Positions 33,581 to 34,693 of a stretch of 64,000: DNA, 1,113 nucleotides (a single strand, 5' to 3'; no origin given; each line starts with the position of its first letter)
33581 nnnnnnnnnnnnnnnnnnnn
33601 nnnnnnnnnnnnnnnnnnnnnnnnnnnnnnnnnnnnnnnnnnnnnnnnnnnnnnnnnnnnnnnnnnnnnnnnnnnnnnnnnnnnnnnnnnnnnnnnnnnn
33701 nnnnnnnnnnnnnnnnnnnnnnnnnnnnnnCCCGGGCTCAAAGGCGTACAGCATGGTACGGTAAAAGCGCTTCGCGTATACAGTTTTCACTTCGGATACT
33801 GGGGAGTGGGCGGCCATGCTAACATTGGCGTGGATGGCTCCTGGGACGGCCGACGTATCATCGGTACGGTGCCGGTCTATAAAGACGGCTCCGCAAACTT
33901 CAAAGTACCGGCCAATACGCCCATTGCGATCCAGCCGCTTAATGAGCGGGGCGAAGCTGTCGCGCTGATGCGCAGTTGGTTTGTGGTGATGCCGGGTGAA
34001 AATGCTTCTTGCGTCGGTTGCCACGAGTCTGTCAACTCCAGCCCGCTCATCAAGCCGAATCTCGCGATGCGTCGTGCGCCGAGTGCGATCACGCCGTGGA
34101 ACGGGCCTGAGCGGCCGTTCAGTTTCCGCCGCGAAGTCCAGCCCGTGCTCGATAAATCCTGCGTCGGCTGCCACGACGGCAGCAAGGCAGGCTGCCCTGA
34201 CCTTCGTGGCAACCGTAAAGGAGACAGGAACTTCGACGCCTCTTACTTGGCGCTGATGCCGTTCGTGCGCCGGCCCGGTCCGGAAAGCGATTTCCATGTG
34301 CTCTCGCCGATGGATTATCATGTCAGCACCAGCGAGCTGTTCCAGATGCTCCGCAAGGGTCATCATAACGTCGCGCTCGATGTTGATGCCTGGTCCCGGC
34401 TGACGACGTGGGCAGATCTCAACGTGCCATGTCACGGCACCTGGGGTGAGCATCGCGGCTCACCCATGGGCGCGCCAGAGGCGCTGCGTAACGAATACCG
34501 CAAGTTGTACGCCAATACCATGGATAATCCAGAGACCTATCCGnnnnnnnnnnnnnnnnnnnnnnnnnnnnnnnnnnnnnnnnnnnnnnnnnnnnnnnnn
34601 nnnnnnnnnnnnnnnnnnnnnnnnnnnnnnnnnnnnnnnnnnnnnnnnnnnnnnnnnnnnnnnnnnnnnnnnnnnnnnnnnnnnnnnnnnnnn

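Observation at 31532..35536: Giant secreted protein joining a carbohydrate-binding module, a beta-propeller, two CxxCH haem-c motifs and an FGE-fold domain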

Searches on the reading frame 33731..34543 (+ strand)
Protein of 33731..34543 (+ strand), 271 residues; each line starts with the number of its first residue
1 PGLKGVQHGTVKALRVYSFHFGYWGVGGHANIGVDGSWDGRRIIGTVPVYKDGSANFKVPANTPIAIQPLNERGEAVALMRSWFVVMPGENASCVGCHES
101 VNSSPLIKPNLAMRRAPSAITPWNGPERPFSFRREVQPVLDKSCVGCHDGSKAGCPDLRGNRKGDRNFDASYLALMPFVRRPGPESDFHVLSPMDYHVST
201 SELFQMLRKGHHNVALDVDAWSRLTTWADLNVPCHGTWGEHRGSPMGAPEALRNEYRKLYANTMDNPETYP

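Call 88: search_solved_structures(query=A6, max_evalue=1, show_alignments=1)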
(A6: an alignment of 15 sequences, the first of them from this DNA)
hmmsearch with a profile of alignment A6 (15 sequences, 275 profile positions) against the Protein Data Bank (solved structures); distinct sequences matched with E-value up to 1: 4.
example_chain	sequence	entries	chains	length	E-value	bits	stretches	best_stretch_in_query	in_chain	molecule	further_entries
5c2v_A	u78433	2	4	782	5.3e-10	42.5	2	37-112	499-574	HYDRAZINE SYNTHASE ALPHA SUBUNIT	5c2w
3rby_A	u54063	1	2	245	0.21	14.3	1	174-240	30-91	Uncharacterized protein YLR301W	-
4rlr_A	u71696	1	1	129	0.27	13.9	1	131-165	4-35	Cytochrome c, 1 heme-binding site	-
9wqv_C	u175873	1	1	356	0.57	12.9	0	122-163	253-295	Photosynthetic reaction center cytochrome c subunit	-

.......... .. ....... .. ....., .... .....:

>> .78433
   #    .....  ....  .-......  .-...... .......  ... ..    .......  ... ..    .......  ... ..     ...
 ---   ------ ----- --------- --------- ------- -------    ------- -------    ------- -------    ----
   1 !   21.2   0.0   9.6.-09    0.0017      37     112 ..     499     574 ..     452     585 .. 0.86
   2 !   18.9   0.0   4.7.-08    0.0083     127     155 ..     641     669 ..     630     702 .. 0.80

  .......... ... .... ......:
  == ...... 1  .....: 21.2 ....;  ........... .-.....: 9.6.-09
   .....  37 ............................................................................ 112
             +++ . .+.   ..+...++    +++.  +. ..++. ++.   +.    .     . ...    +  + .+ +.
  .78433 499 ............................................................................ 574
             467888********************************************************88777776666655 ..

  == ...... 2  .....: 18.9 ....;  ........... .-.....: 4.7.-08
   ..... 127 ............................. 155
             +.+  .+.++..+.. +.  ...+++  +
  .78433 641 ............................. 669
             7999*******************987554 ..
